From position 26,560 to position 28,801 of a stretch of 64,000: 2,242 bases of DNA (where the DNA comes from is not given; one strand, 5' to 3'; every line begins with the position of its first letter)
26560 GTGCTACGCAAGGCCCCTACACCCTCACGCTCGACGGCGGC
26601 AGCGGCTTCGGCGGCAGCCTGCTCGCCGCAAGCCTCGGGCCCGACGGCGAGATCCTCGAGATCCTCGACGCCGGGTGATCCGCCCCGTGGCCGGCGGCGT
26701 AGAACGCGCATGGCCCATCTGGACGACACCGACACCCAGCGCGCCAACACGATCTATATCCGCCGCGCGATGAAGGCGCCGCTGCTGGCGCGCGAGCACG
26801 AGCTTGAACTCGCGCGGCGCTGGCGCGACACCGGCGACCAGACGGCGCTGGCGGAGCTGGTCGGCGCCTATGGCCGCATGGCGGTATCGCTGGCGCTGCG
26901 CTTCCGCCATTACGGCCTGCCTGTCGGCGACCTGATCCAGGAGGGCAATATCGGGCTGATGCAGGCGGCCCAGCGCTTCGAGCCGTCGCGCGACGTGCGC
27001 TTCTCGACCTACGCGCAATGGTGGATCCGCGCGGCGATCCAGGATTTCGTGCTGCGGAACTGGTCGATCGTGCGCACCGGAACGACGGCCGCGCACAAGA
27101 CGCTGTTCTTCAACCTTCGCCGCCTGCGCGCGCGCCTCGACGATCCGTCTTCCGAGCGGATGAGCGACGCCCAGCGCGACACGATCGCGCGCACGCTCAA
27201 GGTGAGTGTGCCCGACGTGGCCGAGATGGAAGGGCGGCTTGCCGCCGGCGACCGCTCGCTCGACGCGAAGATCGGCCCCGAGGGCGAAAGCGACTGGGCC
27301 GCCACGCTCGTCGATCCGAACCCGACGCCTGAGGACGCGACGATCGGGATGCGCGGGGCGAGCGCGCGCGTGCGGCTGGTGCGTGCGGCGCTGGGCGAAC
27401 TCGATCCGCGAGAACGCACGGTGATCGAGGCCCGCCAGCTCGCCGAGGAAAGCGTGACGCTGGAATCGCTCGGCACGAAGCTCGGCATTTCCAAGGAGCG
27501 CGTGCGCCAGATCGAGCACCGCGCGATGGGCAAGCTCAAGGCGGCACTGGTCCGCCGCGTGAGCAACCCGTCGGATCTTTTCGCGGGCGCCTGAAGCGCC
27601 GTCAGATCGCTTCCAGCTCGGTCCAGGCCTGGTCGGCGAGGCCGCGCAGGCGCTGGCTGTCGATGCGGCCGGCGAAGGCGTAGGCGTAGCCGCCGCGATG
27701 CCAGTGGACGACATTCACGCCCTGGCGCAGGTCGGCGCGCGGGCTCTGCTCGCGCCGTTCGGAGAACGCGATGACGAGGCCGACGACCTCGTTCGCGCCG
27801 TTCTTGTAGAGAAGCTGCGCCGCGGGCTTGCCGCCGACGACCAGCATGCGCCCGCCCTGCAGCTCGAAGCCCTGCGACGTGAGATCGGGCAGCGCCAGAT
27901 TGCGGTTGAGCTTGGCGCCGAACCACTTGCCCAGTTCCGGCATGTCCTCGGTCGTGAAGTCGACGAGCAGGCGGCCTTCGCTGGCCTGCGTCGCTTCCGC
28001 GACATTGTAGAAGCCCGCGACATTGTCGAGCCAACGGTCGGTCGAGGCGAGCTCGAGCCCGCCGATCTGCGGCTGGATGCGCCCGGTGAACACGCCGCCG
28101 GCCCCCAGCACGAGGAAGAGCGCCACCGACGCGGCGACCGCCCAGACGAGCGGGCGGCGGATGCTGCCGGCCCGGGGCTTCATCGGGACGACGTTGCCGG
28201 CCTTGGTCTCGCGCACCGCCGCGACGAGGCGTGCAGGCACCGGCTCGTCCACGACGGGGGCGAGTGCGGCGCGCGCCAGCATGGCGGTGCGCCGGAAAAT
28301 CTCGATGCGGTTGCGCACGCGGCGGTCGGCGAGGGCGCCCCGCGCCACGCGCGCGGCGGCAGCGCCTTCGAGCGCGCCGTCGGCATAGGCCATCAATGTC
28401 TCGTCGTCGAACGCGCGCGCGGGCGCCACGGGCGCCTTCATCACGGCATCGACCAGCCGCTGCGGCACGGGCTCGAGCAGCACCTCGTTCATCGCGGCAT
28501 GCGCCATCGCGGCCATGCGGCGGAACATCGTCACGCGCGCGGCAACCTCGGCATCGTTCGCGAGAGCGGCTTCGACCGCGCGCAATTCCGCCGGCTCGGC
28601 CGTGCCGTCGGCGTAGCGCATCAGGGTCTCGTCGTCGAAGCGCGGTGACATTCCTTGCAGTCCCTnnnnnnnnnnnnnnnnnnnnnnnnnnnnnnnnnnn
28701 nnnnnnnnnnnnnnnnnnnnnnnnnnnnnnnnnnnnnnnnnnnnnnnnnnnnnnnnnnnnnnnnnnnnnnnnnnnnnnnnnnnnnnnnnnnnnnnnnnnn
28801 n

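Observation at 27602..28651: Anti-sigma factor carries an internal tandem duplication of its sigma-binding N-terminal domain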

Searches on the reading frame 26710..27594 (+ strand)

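Call 80: search_protein_families(library=pfam, proteins=[window:26710-27594:+], max_evalue=0.01)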
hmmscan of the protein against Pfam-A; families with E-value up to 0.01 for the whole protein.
window:26710-27594:+ (294 aa): 6 families
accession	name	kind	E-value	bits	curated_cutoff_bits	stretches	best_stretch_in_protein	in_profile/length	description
PF04542.20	Sigma70_r2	-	3.7e-19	68.7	24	1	50-118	1-69/71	Sigma-70 region 2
PF04545.22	Sigma70_r4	-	2.9e-17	62.3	24.1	1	227-277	1-49/50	Sigma-70, region 4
PF16509.11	KORA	-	0.00071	20.2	26.7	1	231-278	13-60/84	TrfB plasmid transcriptional repressor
PF04539.22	Sigma70_r3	-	0.0041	17.6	25.3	0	155-210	22-77/78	Sigma-70 region 3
PF08281.18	Sigma70_r4_2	-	0.0061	16.6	25.7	0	223-276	3-54/54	Sigma-70, region 4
PF00140.25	Sigma70_r1_2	-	0.0072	16.7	22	0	15-41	5-31/34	Sigma-70 factor, region 1.2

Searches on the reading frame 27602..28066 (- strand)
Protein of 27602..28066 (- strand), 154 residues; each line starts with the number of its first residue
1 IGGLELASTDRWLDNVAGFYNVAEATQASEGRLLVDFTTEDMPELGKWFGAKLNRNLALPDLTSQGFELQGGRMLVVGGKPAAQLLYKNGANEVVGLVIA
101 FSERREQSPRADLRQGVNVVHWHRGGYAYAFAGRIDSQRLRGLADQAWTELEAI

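Call 80: search_protein_families(library=pfam, proteins=[window:27602-28066:-], max_evalue=0.01)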
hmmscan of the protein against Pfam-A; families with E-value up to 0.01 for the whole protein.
window:27602-28066:- (154 aa): 0 families

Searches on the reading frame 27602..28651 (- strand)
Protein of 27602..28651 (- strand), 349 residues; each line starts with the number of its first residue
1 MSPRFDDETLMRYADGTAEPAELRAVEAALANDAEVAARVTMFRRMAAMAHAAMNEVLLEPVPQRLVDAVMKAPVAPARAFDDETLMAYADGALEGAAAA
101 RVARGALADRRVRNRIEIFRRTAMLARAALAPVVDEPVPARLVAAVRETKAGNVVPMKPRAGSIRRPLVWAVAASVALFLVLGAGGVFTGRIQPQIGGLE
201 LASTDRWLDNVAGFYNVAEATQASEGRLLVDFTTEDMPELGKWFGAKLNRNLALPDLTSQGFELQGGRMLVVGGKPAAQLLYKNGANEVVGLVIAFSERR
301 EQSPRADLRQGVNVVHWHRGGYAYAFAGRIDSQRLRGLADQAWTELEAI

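Call 8: search_protein_families(library=pfam, proteins=[window:27602-28651:-], max_evalue=1)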
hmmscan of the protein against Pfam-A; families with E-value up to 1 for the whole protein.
window:27602-28651:- (349 aa): 2 families
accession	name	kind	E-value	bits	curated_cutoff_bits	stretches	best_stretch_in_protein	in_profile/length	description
PF13490.11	zf-HC2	-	0.00056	20.4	22.2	1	10-31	8-29/35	Putative zinc-finger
PF18557.6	NepR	-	0.3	11.2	25.7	0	133-143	15-25/35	Anti-sigma factor NepR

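Call 9: find_homologous_proteins(query=window:27605-28651:-, max_evalue=0.001)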
Query window:27605-28651:- (349 aa): 117 proteins with E <= 0.001 among 8000 candidates.
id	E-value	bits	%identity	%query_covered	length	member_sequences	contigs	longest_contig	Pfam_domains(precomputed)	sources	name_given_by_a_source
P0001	6.9e-205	698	92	100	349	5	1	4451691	-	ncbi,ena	-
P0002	6.0e-192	655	87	100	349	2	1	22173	-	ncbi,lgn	-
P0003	1.9e-184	631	85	100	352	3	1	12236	-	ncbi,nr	ncbi:MAG: anti-sigma factor [Rhodospirillales bacterium]|nr:anti-sigma factor [Rhodospirillales bact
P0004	5.6e-180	616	83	100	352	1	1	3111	-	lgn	-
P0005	1.4e-174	598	82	100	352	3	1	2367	-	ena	-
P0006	6.5e-174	596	80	100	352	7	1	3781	PF18557.7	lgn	-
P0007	4.8e-172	590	80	100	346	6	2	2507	-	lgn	-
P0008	5.8e-164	563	78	100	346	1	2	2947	-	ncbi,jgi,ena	jgi:anti-sigma factor RsiW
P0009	8.1e-161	553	76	100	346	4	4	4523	-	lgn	-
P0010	8.9e-160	549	74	100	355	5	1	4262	-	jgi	jgi:anti-sigma factor RsiW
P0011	7.6e-158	543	74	100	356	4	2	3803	-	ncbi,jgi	jgi:anti-sigma factor RsiW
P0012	1.0e-154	533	73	100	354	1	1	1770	PF18557.7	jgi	-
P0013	1.9e-144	499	68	99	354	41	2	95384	-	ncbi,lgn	-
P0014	1.2e-141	490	69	99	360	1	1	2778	PF13490.12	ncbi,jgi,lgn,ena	jgi:anti-sigma factor RsiW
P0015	4.7e-137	475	67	100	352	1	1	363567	PF13490.12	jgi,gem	-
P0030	3.3e-102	360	54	100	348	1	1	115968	PF18557.7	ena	-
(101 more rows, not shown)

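Call 10: search_protein_families(library=ncbifam, proteins=[window:27602-28651:-], max_evalue=1)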
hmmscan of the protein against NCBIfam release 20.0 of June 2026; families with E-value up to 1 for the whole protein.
window:27602-28651:- (349 aa): 4 families
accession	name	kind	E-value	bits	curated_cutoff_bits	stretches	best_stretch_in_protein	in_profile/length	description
NF052375.1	antisigma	equivalog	3.6e-09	36.9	100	2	86-195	2-109/217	anti-sigma factor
NF010501.0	PRK13920.1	subfamily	3.8e-05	23.4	225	2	8-80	6-74/213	putative anti-sigmaE protein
TIGR02451.1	anti_sig_ChrR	subfamily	0.017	15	124.5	0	6-73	4-68/216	ChrR family anti-sigma-E factor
NF051881.1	StressantisigmaChrR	equivalog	0.15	11.6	300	0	81-104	4-27/209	cadmium/peroxide/UV radiation responsive anti-sigma factor ChrR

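Call 17: find_encoding_contigs(protein=P0001, flank=10000, max_places=3)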
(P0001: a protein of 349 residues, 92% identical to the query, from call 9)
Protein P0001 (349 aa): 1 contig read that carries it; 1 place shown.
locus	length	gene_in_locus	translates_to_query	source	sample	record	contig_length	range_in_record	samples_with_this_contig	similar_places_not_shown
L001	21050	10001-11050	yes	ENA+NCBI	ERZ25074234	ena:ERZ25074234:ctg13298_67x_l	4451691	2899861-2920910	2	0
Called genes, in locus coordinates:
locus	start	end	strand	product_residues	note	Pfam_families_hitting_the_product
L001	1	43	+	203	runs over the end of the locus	-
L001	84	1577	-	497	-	PF00171:Aldedh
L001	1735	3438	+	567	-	PF02776:TPP_enzyme_N, PF00205:TPP_enzyme_M, PF02775:TPP_enzyme_C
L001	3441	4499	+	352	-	PF02615:Ldh_2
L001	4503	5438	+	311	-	-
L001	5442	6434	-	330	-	PF01544:CorA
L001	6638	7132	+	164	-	PF07750:GcrA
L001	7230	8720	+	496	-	PF01935:DUF87, PF05872:HerA_C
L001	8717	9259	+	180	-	-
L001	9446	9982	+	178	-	PF04542:Sigma70_r2, PF22029:PhyR_sigma2, PF08281:Sigma70_r4_2, PF04545:Sigma70_r4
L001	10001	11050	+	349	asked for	-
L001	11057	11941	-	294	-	PF04542:Sigma70_r2, PF04545:Sigma70_r4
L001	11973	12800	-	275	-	-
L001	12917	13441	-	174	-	PF02559:CarD_TRCF_RID, PF21095:CarD_C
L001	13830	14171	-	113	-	PF12797:Fer4_2 (faint), PF12837:Fer4_6 (faint), PF13237:Fer4_10 (faint), PF12838:Fer4_7 (faint), PF13183:Fer4_8 (faint), PF13187:Fer4_9 (weak), PF00037:Fer4 (weak), PF11953:DUF3470, +1 more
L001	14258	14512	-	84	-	PF01479:S4 (weak)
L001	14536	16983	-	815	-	PF22527:DEXQc_Suv3, PF00271:Helicase_C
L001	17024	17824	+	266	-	PF00149:Metallophos, PF12850:Metallophos_2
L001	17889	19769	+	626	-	PF02518:HATPase_c (weak), PF13589:HATPase_c_3, PF00183:HSP90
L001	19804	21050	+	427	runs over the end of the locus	PF00266:Aminotran_5, PF22580:KYNU_C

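Call 18: find_encoding_contigs(protein=window:27602-28651:-, flank=3000, max_places=3)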
Protein window:27602-28651:- (349 aa): 2 contigs read that carry it; 2 places shown.
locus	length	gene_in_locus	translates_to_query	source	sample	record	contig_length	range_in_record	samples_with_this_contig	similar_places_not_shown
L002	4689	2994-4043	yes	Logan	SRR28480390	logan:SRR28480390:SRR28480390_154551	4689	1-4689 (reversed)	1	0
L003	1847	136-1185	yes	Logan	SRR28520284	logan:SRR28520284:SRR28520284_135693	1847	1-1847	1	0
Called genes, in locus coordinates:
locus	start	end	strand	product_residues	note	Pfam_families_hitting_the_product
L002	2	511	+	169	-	?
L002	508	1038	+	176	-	-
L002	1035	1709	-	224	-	PF00027:cNMP_binding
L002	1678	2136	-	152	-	-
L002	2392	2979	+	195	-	PF04542:Sigma70_r2, PF22029:PhyR_sigma2, PF08281:Sigma70_r4_2, PF04545:Sigma70_r4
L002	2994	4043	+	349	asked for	-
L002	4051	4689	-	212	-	?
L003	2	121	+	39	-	?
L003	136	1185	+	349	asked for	-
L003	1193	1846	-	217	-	?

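Call 20: find_related_loci(query=A1, collection=genome_contigs, flank=6000)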
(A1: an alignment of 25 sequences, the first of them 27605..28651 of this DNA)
Query A1 (349 aa) in genome_contigs; peptide patterns used: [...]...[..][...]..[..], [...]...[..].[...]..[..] (x = any residue, [..] = any of these).
599 stretches matched a pattern (row limit reached: there are more); 429 encode a relative of the query (tblastn E <= 1e-3); the best 80 are kept; 80 distinct loci.
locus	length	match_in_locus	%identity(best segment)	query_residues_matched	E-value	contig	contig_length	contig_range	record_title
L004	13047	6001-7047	87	1-349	0e+0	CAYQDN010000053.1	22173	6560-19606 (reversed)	MAG TPA_asm: uncultured Azospirillum sp. isolate SRP269290_co5_39 genome assembly, contig: NODE_555_length_22173_cov_18.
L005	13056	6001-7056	84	1-349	0e+0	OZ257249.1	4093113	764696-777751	MAG: Tagaea sp. isolate 835704f9-8dba-454c-b00a-1ace12109bd4 genome assembly, chromosome: 1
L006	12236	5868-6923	85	1-349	4e-180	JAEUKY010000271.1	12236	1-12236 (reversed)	MAG: Rhodospirillales bacterium isolate new MAG-107 k141_1149563, whole genome shotgun sequence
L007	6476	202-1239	81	1-349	3e-173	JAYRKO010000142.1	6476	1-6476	MAG: Tagaea sp. isolate XM2_XAASGE1bin.18 NODE_4947_length_6476_cov_8.330918, whole genome shotgun sequence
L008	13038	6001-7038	77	1-349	2e-161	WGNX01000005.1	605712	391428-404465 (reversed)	MAG: Alphaproteobacteria bacterium isolate RI_332 c_000000003433, whole genome shotgun sequence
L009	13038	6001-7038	76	1-349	5e-155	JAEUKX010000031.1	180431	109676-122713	MAG: Rhodospirillales bacterium isolate new MAG-106 k141_1090103, whole genome shotgun sequence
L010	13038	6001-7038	66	4-349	1e-143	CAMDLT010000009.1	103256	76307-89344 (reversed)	MAG: Asaia bogorensis isolate TE-08apr19-29 genome assembly, contig: TE-08apr19-C80, whole genome shotgun sequence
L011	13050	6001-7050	68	4-349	6e-141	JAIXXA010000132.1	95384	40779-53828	MAG: Rhodospirillaceae bacterium isolate D4_MAG_00038 pond_D4_MAG_00038_000000000117, whole genome shotgun sequence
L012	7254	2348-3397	56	1-349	4e-110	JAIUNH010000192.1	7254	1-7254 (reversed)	MAG: Proteobacteria bacterium isolate ALPHA1 spades-bin.77~NODE_8948_length_7254_cov_0.852392, whole genome shotgun sequ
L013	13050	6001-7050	56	1-349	1e-105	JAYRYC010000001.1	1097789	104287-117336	MAG: Tagaea sp. isolate EBPR_s431bin.14 NODE_2_length_1097789_cov_13.498244, whole genome shotgun sequence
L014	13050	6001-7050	55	1-349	1e-103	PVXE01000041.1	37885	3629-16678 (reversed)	MAG: Tagaea sp. CACIAM 22H2 scaffold00188, whole genome shotgun sequence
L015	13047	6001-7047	59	1-349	1e-103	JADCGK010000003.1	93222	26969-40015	MAG: Azospirillum sp. isolate M122S2SP1A49QC M122S2_3, whole genome shotgun sequence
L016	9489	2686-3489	51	4-349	8e-71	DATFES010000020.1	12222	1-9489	MAG TPA_asm: Alphaproteobacteria bacterium isolate SMAG_U8614 k141_2382604, whole genome shotgun sequence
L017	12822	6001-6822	45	1-349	1e-65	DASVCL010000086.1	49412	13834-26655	MAG TPA_asm: Alphaproteobacteria bacterium isolate SMAG_U2005 k141_757457, whole genome shotgun sequence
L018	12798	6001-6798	47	6-349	5e-65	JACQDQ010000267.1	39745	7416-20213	MAG: Proteobacteria bacterium isolate NC_groundwater_998_Pr1_S-0.65um_66_10 Montesol18_Sp65_coassembly_scaffold_721141,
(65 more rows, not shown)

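Call 38: predict_structure(alignment_id=A2)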
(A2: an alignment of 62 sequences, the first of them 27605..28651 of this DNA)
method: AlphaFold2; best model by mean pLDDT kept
length: 349 residues; sequences in the alignment: 62
mean_pLDDT: 77.7   pTM: 0.44
mean pLDDT of the five models: 77.7, 73.6, 71.1, 71.0, 71.0
residues with pLDDT >= 90: 136; 70-90: 120; 50-70: 41; < 50: 52
segments of 3 or more residues with pLDDT < 50: 152-202
pLDDT, mean of each block of 10 residues (from residue 1): 80 93 95 95 88 63 70 67 94 92 94 93 77 61 72 46 46 46 36 33 68 85 79 85 77 85 90 82 93 88 90 92 93 93 76
secondary structure, 60 per line:
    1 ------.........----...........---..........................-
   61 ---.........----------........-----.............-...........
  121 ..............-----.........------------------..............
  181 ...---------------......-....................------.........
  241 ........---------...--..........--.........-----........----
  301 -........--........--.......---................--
elements in order: H7-15 H20-30 H34-59 H64-72 H83-90 H96-108 H110-134 H140-148 H167-183 H199-204 H206-225 H234-248 E263-272 E275-283 E289-296 E302-309 E312-319 E322-328 H332-347

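Call 41: fold_search(model_id=the predicted structure, library=pdb)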
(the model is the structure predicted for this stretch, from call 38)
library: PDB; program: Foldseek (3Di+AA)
matches with E <= 10: 996; with E <= 0.001: 1
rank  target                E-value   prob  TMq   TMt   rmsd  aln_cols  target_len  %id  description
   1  2v42_A                6.6e-04  1.00  0.22  0.26   3.1        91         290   14  Crystal structure of RseB: a sensor for periplasmic stress response in E. coli (released 2007-08-28)
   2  2p4b_B                1.7e-03  1.00  0.22  0.30   2.6        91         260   14  Crystal structure of E.coli RseB (released 2007-05-22)
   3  2v42_B                1.9e-03  1.00  0.22  0.27  13.0       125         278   16  Crystal structure of RseB: a sensor for periplasmic stress response in E. coli (released 2007-08-28)
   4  3m4w_A                1.9e-03  1.00  0.21  0.26  12.9       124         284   15  Structural basis for the negative regulation of bacterial stress response by RseB (released 2010-05-05)
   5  2p4b_A                2.7e-03  1.00  0.22  0.27   3.1        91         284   14  Crystal structure of E.coli RseB (released 2007-05-22)
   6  2v43_B                2.7e-03  1.00  0.22  0.27  14.0       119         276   16  Crystal structure of RseB: a sensor for periplasmic stress response in E. coli (released 2007-08-28)
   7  2v43_C                3.2e-03  1.00  0.23  0.28  12.5       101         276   14  Crystal structure of RseB: a sensor for periplasmic stress response in E. coli (released 2007-08-28)
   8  6jau_A                6.1e-03  1.00  0.22  0.26   7.2        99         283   14  The complex structure of Pseudomonas aeruginosa MucA/MucB. (released 2020-01-29)
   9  1vr8                  9.8e-03  1.00  0.19  0.44   5.4       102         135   11  Crystal structure of GTP binding regulator (TM1622) from Thermotoga Maritima at 1.75 A resolution (released 2005-03-15)
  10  6in9_A                1.3e-02  1.00  0.21  0.27   7.4       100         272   14  Crystal structure of MucB in complex with MucA(peri) (released 2019-07-24)
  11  6in9_B                1.4e-02  1.00  0.20  0.26   4.2        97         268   18  Crystal structure of MucB in complex with MucA(peri) (released 2019-07-24)
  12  3m4w_C                4.5e-02  0.98  0.20  0.25  12.8       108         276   14  Structural basis for the negative regulation of bacterial stress response by RseB (released 2010-05-05)
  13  3m4w_D                5.4e-02  0.95  0.18  0.23  13.5       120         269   15  Structural basis for the negative regulation of bacterial stress response by RseB (released 2010-05-05)
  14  4i3b_A                9.6e-02  0.18  0.09  0.18  12.0        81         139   15  Crystal structure of fluorescent protein UnaG wild type (released 2013-06-19)
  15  8qsz_H                1.1e-01  0.35  0.12  0.27   8.7       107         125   11  Structure of s. pombe RNA polymerase II in complex with DSIF and Rat1/Rai1 (released 2024-10-23)
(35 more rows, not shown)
